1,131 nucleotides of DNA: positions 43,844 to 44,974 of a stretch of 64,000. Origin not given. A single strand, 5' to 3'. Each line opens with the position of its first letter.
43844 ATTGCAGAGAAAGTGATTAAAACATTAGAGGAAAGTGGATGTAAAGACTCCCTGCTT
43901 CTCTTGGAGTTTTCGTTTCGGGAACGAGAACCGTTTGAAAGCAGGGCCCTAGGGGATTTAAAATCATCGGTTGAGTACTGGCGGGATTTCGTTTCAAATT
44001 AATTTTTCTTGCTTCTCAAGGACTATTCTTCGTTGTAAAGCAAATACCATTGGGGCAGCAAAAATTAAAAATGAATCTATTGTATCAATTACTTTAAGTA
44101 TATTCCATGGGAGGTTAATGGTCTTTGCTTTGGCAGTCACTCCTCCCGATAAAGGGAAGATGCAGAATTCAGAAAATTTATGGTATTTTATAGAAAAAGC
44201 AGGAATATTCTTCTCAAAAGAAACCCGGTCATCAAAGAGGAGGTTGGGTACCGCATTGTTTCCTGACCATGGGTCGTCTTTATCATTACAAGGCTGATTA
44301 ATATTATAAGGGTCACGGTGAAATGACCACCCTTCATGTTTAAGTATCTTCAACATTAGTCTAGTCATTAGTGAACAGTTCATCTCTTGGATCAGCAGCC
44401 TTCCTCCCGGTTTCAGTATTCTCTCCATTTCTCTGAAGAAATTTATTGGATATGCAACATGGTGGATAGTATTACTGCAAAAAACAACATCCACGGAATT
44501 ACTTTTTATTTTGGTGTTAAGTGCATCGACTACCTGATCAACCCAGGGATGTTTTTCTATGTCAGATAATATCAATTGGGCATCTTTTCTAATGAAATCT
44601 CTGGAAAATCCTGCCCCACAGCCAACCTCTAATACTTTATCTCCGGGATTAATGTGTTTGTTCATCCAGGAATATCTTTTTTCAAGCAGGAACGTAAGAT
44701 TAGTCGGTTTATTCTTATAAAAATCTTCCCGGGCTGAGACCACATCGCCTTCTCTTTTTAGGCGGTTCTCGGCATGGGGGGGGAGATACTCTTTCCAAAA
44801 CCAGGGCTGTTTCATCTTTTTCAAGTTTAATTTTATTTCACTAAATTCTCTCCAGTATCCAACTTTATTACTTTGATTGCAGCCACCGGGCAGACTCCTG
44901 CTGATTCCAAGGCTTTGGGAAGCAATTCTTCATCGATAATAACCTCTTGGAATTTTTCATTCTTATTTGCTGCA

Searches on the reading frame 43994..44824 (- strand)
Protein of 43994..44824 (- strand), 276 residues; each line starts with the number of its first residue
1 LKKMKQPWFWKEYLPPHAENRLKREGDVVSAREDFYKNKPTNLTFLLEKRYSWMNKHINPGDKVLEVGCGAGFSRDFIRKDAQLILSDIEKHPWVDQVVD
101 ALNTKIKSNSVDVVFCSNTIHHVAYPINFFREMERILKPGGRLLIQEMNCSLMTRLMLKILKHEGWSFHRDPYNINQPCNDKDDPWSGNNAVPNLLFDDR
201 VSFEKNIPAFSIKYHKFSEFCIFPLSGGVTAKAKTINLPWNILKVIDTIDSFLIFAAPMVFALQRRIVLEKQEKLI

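Call 12: search_protein_families(library=pfam, proteins=[window:43994-44824:-], max_evalue=0.001)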
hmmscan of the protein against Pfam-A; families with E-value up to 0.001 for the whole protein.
window:43994-44824:- (276 aa): 9 families
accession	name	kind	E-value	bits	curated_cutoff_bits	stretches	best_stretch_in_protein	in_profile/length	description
PF08241.18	Methyltransf_11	-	4.2e-14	53.4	21.2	1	65-145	1-95/95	Methyltransferase domain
PF13847.12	Methyltransf_31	-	1.1e-12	48.3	27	1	88-156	62-118/145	Methyltransferase domain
PF13489.12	Methyltransf_23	-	1.7e-11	44.6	27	1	58-152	20-123/164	Methyltransferase domain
PF08242.18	Methyltransf_12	-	8.3e-10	39.7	30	1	70-143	6-98/98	Methyltransferase domain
PF13649.12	Methyltransf_25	-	1.2e-09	39.2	27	1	64-141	1-97/97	Methyltransferase domain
PF05148.21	Methyltransf_8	-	5.7e-05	23.5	27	1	63-153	75-164/219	Hypothetical methyltransferase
PF07021.18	MetW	-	0.00012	22.3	21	0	53-136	6-101/193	Methionine biosynthesis protein MetW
PF20922.3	Anamorsin_N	-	0.00048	20.3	27.1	1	102-149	43-91/163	Anamorsin, N-terminal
PF02353.26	CMAS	-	0.00087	19.1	27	0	57-150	59-169/273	Mycolic acid cyclopropane synthetase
